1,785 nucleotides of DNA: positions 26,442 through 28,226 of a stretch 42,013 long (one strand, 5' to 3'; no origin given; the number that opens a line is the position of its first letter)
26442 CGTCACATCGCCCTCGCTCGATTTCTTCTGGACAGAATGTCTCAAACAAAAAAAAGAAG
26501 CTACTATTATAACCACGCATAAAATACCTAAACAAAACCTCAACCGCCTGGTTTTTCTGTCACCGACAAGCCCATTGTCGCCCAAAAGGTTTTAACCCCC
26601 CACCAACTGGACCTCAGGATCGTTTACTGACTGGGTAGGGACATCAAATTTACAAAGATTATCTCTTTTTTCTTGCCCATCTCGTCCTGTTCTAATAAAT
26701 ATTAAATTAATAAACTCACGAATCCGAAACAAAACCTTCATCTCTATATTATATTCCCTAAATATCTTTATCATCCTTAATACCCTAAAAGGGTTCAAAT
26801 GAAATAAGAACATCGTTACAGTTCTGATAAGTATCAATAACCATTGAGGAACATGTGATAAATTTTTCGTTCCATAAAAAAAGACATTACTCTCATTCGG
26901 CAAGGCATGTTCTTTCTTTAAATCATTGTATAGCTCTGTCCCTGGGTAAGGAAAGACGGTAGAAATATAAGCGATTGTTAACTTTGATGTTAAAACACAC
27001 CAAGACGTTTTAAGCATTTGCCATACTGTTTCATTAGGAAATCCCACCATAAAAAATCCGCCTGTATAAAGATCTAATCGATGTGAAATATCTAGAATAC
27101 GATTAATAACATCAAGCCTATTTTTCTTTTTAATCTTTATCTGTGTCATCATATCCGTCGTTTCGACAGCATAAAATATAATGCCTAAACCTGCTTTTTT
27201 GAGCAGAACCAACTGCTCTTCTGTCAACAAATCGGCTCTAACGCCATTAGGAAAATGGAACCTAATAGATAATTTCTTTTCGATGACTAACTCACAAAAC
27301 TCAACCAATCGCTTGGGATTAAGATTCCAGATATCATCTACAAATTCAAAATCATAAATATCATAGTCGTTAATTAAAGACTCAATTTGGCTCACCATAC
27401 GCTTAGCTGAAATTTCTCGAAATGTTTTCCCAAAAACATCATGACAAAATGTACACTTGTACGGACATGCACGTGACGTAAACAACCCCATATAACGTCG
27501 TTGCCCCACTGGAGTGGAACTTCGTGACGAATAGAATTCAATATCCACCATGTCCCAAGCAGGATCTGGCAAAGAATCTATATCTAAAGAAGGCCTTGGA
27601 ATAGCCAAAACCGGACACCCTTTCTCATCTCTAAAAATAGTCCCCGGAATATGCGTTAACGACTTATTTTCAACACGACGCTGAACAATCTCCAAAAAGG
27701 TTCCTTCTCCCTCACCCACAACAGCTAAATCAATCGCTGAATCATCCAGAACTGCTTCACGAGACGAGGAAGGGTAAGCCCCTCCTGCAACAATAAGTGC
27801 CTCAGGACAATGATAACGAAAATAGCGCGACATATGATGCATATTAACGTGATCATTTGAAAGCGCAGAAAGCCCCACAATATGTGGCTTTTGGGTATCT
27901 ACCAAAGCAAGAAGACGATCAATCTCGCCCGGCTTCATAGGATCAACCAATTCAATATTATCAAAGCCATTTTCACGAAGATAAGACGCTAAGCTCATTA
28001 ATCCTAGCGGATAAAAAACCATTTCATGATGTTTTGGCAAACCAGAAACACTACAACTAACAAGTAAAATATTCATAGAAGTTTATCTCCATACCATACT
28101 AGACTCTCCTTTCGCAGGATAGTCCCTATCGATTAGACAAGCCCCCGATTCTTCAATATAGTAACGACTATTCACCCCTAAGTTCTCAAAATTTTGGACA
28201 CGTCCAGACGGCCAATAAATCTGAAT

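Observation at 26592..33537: Operon of two membrane-anchored CRTAC1-like (FG-GAP/VCBS + UnbV/ASPIC) proteins and a B12-radical SAM enzyme embedded in the assembly line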

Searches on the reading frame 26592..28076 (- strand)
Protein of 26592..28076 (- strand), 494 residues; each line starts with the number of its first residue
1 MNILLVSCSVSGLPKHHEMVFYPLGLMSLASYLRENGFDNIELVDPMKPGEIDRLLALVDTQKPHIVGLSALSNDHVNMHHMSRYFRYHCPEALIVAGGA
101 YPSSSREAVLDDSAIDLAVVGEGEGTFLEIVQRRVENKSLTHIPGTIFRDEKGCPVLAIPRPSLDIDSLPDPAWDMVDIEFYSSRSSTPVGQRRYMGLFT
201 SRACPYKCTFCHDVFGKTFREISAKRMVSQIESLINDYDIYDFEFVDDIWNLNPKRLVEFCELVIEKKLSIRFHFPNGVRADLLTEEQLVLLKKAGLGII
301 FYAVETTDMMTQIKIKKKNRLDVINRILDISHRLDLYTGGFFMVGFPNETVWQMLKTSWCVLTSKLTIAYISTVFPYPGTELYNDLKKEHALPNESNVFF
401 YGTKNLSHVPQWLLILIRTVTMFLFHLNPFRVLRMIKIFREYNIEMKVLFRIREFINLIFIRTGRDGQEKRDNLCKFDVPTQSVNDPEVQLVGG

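Call 4: search_protein_families(library=pfam, proteins=[window:26592-28076:-], max_evalue=0.01)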
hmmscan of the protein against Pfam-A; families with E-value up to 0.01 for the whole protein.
window:26592-28076:- (494 aa): 2 families
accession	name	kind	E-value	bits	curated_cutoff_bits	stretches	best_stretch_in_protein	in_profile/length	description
PF02310.24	B12-binding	-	3.5e-15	56.4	32.1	1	20-130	11-120/121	B12 binding domain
PF04055.27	Radical_SAM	-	1.6e-10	41.9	29.5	1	200-356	3-161/166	Radical SAM superfamily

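Call 7: search_protein_families(library=ncbifam, proteins=[window:26592-28076:-], max_evalue=0.01)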
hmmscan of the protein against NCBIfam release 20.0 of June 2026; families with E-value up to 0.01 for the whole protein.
window:26592-28076:- (494 aa): 18 families
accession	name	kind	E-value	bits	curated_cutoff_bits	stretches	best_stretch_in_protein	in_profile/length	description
TIGR02026.1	BchE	equivalog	4.9e-44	151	481.35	1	21-396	20-397/497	magnesium-protoporphyrin IX monomethyl ester anaerobic oxidative cyclase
NF050148.1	rSAM_ApyD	equivalog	8.8e-34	116.9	750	1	24-388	26-395/645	RiPP biosynthesis radical SAM protein ApyD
TIGR04072.2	rSAM_ladder_B12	equivalog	5.1e-28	97.9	360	1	3-397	2-383/443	lipid biosynthesis B12-binding/radical SAM protein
TIGR03471.1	HpnJ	equivalog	9.4e-27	94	577.6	1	80-397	85-398/472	hopanoid biosynthesis associated radical SAM protein HpnJ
TIGR04367.1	HpnR_B12_rSAM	equivalog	5.9e-25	87.7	650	1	21-384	20-371/490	hopanoid C-3 methylase HpnR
TIGR04479.1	bcpD_PhpK_rSAM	subfamily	1.4e-24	86.3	600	1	17-352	66-397/504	PhpK family radical SAM P-methyltransferase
NF038361.1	rSAM_Sden_1168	equivalog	3.2e-24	85.4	575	1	55-398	132-485/560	Sden_1168 family B12-binding radical SAM P-methyltransferase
TIGR04385.1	B12_rSAM_cofa1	equivalog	8.4e-24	84.6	450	1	17-352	15-352/438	B12 lower ligand biosynthesis radical SAM protein BzaD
TIGR03975.1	rSAM_ocin_1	subfamily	3.3e-22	78.7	281.85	1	47-306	112-372/606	RiPP maturation radical SAM C-methyltransferase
TIGR04014.1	B12_SAM_MJ_0865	equivalog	3.5e-20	72.2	360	2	22-234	10-201/434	methyl-coenzyme M reductase glutamine C-methyltransferase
TIGR04013.1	B12_SAM_MJ_1487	hypoth_equivalog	1.8e-18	66.6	251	1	58-385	37-356/382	TIGR04013 family B12-binding domain/radical SAM domain-containing protein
NF033070.1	rSAM_AprD4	equivalog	2.2e-18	66.4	500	1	15-384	34-388/456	AprD4 family radical SAM diol-dehydratase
NF033712.0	B12_rSAM_KedN5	subfamily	8.4e-17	60.6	700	1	57-253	56-254/624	KedN5 family methylcobalamin-dependent radical SAM C-methyltransferase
TIGR04295.1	B12_rSAM_oligo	hypoth_equivalog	8.4e-14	51.1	400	1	93-321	102-318/422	TIGR04295 family B12-binding domain-containing radical SAM protein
TIGR04428.1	B12_rSAM_trp_MT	equivalog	5.9e-09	34.8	500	1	92-258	95-280/558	tryptophan 2-C-methyltransferase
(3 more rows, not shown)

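Call 8: find_encoding_contigs(protein=window:26592-28076:-, flank=10000, max_places=6)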
Protein window:26592-28076:- (494 aa): 3 contigs read that carry it; 3 places shown.
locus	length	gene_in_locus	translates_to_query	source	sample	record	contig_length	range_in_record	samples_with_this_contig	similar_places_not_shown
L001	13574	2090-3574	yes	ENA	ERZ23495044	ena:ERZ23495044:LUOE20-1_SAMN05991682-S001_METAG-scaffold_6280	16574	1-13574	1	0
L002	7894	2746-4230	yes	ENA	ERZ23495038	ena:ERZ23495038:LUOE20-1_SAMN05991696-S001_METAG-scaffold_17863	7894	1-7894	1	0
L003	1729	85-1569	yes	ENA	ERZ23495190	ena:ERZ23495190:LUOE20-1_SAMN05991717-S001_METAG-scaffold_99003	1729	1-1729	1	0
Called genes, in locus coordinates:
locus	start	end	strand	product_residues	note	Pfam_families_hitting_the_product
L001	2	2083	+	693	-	?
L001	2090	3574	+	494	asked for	PF02310:B12-binding, PF04055:Radical_SAM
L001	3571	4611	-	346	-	PF22322:DUF6973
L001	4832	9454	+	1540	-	-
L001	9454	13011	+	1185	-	PF00501:AMP-binding, PF00109:ketoacyl-synt, PF02801:Ketoacyl-synt_C, PF16197:KAsynt_C_assoc (weak), PF22336:RhiE-like_linker, PF22621:CurL-like_PKS_C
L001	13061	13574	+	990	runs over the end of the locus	PF23526:AprA_N, PF23589:WHD_AprA, PF23525:Methyltransf_36, PF00550:PP-binding (weak)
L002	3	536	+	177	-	?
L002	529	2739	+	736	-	PF01839:FG-GAP (faint), PF13517:FG-GAP_3, PF07593:UnbV_ASPIC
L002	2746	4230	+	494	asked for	PF02310:B12-binding, PF04055:Radical_SAM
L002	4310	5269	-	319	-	-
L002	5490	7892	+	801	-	?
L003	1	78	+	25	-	?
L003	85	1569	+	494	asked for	PF02310:B12-binding, PF04055:Radical_SAM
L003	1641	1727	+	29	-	?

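Call 9: find_homologous_proteins(query=window:26592-28076:-)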
Query window:26592-28076:- (494 aa): 755 proteins with E <= 0.001 among 8000 candidates; the best 120 are listed.
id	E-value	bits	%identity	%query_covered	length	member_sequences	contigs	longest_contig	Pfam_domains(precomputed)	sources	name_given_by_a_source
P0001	0.0e+0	1036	96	96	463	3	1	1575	PF04055.28,PF02310.25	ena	-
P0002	6.1e-204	696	61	98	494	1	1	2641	PF04055.28,PF02310.25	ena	-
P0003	1.0e-125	438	47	88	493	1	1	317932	PF04055.28,PF02310.25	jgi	-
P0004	4.3e-125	436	44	98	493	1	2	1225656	PF04055.28,PF02310.25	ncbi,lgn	ncbi:MAG: radical SAM protein [Candidatus Omnitrophota bacterium]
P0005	2.3e-124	434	46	89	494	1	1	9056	PF04055.28,PF02310.25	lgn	-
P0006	2.2e-122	427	46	88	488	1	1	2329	PF04055.28,PF02310.25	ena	-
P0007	2.8e-119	417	44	95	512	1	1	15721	PF04055.28,PF02310.25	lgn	-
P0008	3.5e-118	414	46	88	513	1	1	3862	PF04055.28,PF02310.25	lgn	-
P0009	6.4e-117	409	47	88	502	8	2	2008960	PF04055.28,PF02310.25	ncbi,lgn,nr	ncbi:MAG: B12-binding domain-containing radical SAM protein [Candidatus Omnitrophica bacterium]|nr:B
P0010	8.9e-117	409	42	95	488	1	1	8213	PF04055.28,PF02310.25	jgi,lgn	-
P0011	2.0e-116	408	44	95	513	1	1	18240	PF04055.28,PF19864.6,PF02310.25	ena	-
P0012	1.2e-115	405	42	94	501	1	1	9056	PF04055.28,PF02310.25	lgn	-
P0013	3.9e-114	400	44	89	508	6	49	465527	PF04055.28,PF02310.25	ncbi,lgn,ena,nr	ncbi:MAG: B12-binding domain-containing radical SAM protein [Candidatus Omnitrophica bacterium]|nr:B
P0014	9.7e-114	399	44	88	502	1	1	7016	PF04055.28,PF02310.25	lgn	-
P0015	9.9e-113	396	40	99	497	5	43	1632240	PF04055.28,PF02310.25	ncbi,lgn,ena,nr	ncbi:MAG: cobalamin B12-binding domain-containing protein [Candidatus Omnitrophica bacterium]|nr:cob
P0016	1.7e-112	395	44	90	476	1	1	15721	PF04055.28,PF02310.25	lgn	-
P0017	1.8e-108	382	42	93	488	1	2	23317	PF04055.28,PF02310.25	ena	-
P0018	1.8e-106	375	41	89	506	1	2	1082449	PF04055.28,PF02310.25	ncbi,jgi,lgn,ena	-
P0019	1.9e-85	306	39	86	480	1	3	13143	PF04055.28,PF02310.25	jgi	jgi:anaerobic magnesium-protoporphyrin IX monomethyl ester cyclase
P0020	5.2e-81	291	37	88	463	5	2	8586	PF04055.28,PF02310.25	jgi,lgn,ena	-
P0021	3.8e-80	288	37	84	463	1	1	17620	PF04055.28,PF02310.25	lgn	-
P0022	6.4e-80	287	39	89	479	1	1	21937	PF04055.28,PF02310.25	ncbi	-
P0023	3.9e-79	285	36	88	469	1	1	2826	PF04055.28,PF02310.25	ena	-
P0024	4.8e-79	284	36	93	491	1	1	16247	PF04055.28,PF02310.25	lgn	-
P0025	1.2e-78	283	37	85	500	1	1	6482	PF04055.28,PF02310.25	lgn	-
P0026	1.8e-78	283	38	84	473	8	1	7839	PF04055.28,PF02310.25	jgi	jgi:anaerobic magnesium-protoporphyrin IX monomethyl ester cyclase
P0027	3.7e-77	278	37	84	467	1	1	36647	PF04055.28,PF02310.25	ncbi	ncbi:MAG: radical SAM protein [bacterium]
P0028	3.8e-76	275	36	85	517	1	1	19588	PF04055.28,PF02310.25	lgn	-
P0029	1.5e-75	273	37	84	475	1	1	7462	PF04055.28,PF02310.25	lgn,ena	-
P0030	1.5e-75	273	37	85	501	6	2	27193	PF04055.28,PF02310.25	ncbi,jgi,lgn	-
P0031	4.3e-75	271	37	95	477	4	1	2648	PF04055.28,PF02310.25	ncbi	-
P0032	1.3e-74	270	35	90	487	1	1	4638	PF04055.28,PF02310.25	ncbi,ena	-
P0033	1.4e-74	270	37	87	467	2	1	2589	PF04055.28,PF02310.25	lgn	-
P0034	3.2e-73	265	36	84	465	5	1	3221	PF04055.28,PF02310.25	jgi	jgi:anaerobic magnesium-protoporphyrin IX monomethyl ester cyclase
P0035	1.1e-72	263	39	70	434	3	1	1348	PF04055.28,PF02310.25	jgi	jgi:radical SAM superfamily enzyme YgiQ (UPF0313 family)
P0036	1.1e-72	263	34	84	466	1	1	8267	PF04055.28,PF02310.25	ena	-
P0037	1.2e-72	263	35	84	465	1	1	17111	PF04055.28,PF02310.25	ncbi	-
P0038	1.2e-72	263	34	84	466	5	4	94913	PF04055.28,PF02310.25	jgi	jgi:radical SAM superfamily enzyme YgiQ (UPF0313 family)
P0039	1.4e-72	263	36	86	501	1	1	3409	PF04055.28,PF02310.25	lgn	-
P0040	1.4e-72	263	34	84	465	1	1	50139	PF04055.28,PF02310.25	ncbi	-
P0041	2.0e-72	263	34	84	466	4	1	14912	PF04055.28,PF02310.25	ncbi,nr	ncbi:MAG: cobalamin B12-binding domain-containing protein [Planctomycetes bacterium]|nr:cobalamin B1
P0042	2.5e-72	262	38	84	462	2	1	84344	PF04055.28,PF02310.25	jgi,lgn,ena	-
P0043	5.2e-72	261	36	89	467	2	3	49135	PF04055.28,PF02310.25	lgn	-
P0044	1.6e-71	260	33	89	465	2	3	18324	PF04055.28,PF02310.25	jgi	-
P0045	1.6e-71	260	36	84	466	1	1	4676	PF04055.28,PF02310.25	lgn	-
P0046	1.8e-71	259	33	84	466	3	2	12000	PF04055.28,PF02310.25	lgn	-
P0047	2.2e-71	259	37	91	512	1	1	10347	PF04055.28,PF02310.25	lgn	-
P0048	2.5e-71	259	35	86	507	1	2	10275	PF04055.28,PF02310.25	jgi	jgi:radical SAM superfamily enzyme YgiQ (UPF0313 family)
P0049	4.5e-71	258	33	89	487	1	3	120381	PF04055.28,PF02310.25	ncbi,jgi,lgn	jgi:anaerobic magnesium-protoporphyrin IX monomethyl ester cyclase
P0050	5.8e-71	258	34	84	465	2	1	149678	PF04055.28,PF02310.25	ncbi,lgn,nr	ncbi:MAG: radical SAM protein [Planctomycetota bacterium]|nr:radical SAM protein [Planctomycetota ba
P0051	6.2e-71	258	36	85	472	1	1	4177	PF04055.28,PF02310.25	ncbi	-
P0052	1.0e-70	257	34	84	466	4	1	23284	PF04055.28,PF02310.25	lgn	-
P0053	1.6e-70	256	36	78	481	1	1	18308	PF04055.28,PF02310.25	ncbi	ncbi:B12-binding domain-containing radical SAM protein [Thermodesulfobacteriota bacterium]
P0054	2.1e-70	256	36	84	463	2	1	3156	PF04055.28,PF02310.25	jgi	jgi:radical SAM superfamily enzyme YgiQ (UPF0313 family)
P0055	2.3e-70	256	33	88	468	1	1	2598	PF04055.28,PF02310.25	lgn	-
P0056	3.4e-70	255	34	86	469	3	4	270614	PF04055.28,PF02310.25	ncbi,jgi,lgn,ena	-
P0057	4.1e-70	255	35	91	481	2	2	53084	PF04055.28,PF02310.25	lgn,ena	-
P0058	9.9e-70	254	34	84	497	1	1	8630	PF04055.28,PF02310.25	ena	-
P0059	1.0e-69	254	33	84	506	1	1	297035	PF04055.28,PF02310.25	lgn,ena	-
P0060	1.2e-69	253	33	89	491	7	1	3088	PF04055.28,PF02310.25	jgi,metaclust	metaclust:\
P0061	1.6e-69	253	36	84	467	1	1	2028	PF04055.28,PF02310.25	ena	-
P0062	2.1e-69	253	34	84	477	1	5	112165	PF04055.28,PF02310.25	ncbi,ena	-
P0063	2.6e-69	252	34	91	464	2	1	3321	PF04055.28,PF02310.25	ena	-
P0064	5.9e-69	251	36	84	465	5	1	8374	PF04055.28,PF02310.25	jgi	jgi:radical SAM superfamily enzyme YgiQ (UPF0313 family)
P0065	5.9e-69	251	34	84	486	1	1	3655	PF04055.28,PF02310.25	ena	-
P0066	1.0e-68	250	36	84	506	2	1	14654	PF04055.28,PF02310.25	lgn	-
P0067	1.1e-68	250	34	84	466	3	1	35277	PF04055.28,PF02310.25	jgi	jgi:anaerobic magnesium-protoporphyrin IX monomethyl ester cyclase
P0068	1.1e-68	250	34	84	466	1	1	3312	PF04055.28,PF02310.25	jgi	jgi:radical SAM superfamily enzyme YgiQ (UPF0313 family)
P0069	1.6e-68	250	36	84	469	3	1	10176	PF04055.28,PF02310.25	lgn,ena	-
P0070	3.3e-68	249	36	89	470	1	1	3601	PF04055.28,PF02310.25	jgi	jgi:anaerobic magnesium-protoporphyrin IX monomethyl ester cyclase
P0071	5.3e-68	248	34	84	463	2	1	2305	PF04055.28,PF02310.25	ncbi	-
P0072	1.9e-67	246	33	84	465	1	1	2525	PF04055.28,PF02310.25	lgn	-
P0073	3.3e-67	245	36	84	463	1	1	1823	PF04055.28,PF02310.25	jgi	-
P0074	3.8e-67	245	36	74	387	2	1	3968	PF04055.28,PF02310.25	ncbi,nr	ncbi:MAG: B12-binding domain-containing radical SAM protein, partial [Candidatus Methylomirabilis sp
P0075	5.5e-67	245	33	84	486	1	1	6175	PF04055.28,PF02310.25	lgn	-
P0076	1.8e-66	243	33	84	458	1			PF04055.28,PF02310.25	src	-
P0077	5.6e-66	241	34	89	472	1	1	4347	PF04055.28,PF02310.25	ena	-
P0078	1.7e-65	240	36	79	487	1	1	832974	PF04055.28,PF02310.25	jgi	jgi:radical SAM superfamily enzyme YgiQ (UPF0313 family)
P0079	1.7e-65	240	35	83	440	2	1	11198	PF04055.28,PF02310.25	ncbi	-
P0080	2.0e-65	240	32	84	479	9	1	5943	PF04055.28,PF02310.25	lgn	-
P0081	3.2e-65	239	35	73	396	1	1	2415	PF04055.28,PF02310.25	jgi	jgi:radical SAM superfamily enzyme YgiQ (UPF0313 family)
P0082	4.5e-65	238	33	89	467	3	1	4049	PF04055.28,PF02310.25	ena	-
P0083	8.1e-65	237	32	84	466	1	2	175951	PF04055.28,PF02310.25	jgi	-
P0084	1.2e-64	237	34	88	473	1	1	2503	PF04055.28,PF02310.25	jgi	jgi:radical SAM superfamily enzyme YgiQ (UPF0313 family)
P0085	3.3e-64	236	35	77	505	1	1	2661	PF04055.28,PF02310.25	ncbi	-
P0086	5.0e-64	235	33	94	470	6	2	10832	PF04055.28,PF02310.25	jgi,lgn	-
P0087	5.6e-64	235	32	84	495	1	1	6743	PF04055.28,PF02310.25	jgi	jgi:anaerobic magnesium-protoporphyrin IX monomethyl ester cyclase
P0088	6.4e-64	235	34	85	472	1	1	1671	PF04055.28,PF02310.25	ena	-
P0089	4.4e-63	232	32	91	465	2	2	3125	PF04055.28,PF02310.25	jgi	-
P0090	1.6e-62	230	31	84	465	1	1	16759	PF04055.28,PF02310.25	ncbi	-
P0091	1.8e-62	230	35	88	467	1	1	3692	PF04055.28,PF02310.25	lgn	-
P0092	2.8e-62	229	35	85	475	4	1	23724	PF04055.28,PF02310.25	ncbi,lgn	ncbi:MAG: B12-binding domain-containing radical SAM protein [Desulfosudaceae bacterium]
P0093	3.2e-61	226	34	78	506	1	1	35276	PF04055.28,PF02310.25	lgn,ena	-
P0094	4.5e-61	225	36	74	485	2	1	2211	PF04055.28,PF02310.25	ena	-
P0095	7.9e-61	224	33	84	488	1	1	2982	PF04055.28,PF02310.25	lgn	-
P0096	8.4e-61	224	33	89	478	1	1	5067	PF04055.28,PF02310.25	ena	-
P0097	4.4e-60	222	33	92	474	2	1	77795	PF04055.28,PF02310.25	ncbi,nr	ncbi:MAG: radical SAM protein [Thermodesulfobacteriota bacterium]|nr:radical SAM protein [Thermodesu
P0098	7.8e-60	221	30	90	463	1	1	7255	PF04055.28,PF02310.25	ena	-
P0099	9.3e-60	221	33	74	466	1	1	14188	PF04055.28,PF02310.25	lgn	-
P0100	1.2e-59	220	35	89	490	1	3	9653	PF04055.28,PF02310.25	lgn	-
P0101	1.2e-59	220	32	91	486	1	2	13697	PF04055.28,PF02310.25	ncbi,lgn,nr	ncbi:MAG: radical SAM protein [Thermodesulfobacteriota bacterium]|nr:radical SAM protein [Thermodesu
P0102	6.8e-59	218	32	85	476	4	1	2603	PF04055.28,PF02310.25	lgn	-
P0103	8.8e-59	218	30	93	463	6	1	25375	PF04055.28,PF02310.25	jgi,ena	-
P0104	6.6e-58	215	32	86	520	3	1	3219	PF04055.28,PF02310.25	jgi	-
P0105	1.7e-57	213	33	93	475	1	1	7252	PF04055.28,PF02310.25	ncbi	-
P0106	1.7e-57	213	31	85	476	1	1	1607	PF04055.28,PF02310.25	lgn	-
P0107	4.8e-57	212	31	90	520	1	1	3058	PF04055.28,PF02310.25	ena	-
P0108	8.8e-57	211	34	73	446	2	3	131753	PF04055.28,PF02310.25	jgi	-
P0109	4.2e-56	209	29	88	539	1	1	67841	PF04055.28,PF02310.25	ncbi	-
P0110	1.8e-55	207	34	78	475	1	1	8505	PF04055.28,PF02310.25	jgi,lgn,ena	-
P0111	3.6e-55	206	32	90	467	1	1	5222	PF04055.28,PF02310.25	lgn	-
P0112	5.1e-55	205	31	90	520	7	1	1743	PF04055.28,PF02310.25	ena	-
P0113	3.7e-54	202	34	73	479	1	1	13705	PF04055.28,PF02310.25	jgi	-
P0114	5.3e-53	199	31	90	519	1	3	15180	PF04055.28,PF02310.25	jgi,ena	jgi:anaerobic magnesium-protoporphyrin IX monomethyl ester cyclase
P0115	1.0e-51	194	31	83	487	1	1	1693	PF04055.28,PF02310.25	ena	-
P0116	1.3e-51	194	31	94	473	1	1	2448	PF04055.28,PF02310.25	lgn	-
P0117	2.2e-51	193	32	73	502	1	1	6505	PF04055.28,PF02310.25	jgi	jgi:radical SAM superfamily enzyme YgiQ (UPF0313 family)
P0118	1.2e-50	191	32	82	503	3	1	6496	PF04055.28,PF02310.25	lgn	-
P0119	1.0e-49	188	33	70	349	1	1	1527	PF04055.28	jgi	jgi:anaerobic magnesium-protoporphyrin IX monomethyl ester cyclase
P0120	2.0e-49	187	32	88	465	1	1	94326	PF04055.28,PF02310.25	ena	-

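Call 10: find_encoding_contigs(protein=P0004, flank=10000, max_places=2)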
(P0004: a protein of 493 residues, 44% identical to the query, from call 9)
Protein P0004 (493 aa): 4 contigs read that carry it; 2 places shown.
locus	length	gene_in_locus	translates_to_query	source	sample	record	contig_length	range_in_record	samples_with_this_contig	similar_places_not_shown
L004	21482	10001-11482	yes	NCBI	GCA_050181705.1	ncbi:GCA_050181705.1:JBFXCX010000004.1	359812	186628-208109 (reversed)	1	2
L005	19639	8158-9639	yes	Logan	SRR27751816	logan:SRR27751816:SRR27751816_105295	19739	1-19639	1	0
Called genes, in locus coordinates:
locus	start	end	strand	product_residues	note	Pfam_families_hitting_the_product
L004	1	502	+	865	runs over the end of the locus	PF10101:DUF2339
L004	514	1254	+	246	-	PF12895:ANAPC3 (faint), PF14559:TPR_19 (faint), PF13428:TPR_14 (faint)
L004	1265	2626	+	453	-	PF12158:DUF3592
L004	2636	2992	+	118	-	-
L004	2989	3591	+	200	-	PF20720:nSTAND3 (faint), PF25199:nSTAND_NTPase5 (weak), PF13401:AAA_22 (faint)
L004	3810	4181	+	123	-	PF06296:RelE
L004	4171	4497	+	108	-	-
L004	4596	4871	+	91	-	PF02583:Trns_repr_metal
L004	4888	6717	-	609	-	-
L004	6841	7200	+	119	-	-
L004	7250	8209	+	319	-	PF13557:Phenol_MetA_deg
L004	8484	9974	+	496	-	PF02310:B12-binding, PF04055:Radical_SAM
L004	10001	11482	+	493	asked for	PF02310:B12-binding, PF04055:Radical_SAM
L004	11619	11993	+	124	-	-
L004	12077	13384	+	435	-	PF02321:OEP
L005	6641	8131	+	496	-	PF02310:B12-binding, PF04055:Radical_SAM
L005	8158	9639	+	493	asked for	PF02310:B12-binding, PF04055:Radical_SAM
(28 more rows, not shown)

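Call 11: find_encoding_contigs(protein=P0009, flank=10000, max_places=2)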
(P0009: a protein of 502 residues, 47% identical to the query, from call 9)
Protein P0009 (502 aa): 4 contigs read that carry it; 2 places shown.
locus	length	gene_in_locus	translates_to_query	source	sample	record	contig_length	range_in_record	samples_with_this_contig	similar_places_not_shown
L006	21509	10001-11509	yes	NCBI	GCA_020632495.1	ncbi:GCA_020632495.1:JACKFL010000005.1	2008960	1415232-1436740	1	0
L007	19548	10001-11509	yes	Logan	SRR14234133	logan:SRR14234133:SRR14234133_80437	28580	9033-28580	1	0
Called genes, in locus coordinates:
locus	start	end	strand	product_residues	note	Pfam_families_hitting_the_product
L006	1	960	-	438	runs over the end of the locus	PF07690:MFS_1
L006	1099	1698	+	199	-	PF13442:Cytochrome_CBB3, PF00034:Cytochrom_C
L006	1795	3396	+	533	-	PF00404:Dockerin_1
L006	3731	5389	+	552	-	PF00512:HisKA, PF02518:HATPase_c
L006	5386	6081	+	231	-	PF00072:Response_reg, PF00486:Trans_reg_C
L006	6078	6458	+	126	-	-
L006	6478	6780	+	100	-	-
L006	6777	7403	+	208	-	-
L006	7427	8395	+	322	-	PF11306:DUF3108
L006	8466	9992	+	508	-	PF02310:B12-binding, PF04055:Radical_SAM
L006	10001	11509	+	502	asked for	PF02310:B12-binding, PF04055:Radical_SAM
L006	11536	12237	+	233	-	PF01135:PCMT, PF00398:RrnaAD, PF13847:Methyltransf_31 (weak), PF13649:Methyltransf_25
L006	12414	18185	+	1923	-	PF20423:AceK_regulatory, PF06315:AceK_kinase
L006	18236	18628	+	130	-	-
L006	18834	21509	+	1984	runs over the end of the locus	PF02518:HATPase_c, PF01381:HTH_3 (faint), PF13560:HTH_31 (faint), PF02518:HATPase_c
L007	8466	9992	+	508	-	PF02310:B12-binding, PF04055:Radical_SAM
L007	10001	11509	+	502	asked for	PF02310:B12-binding, PF04055:Radical_SAM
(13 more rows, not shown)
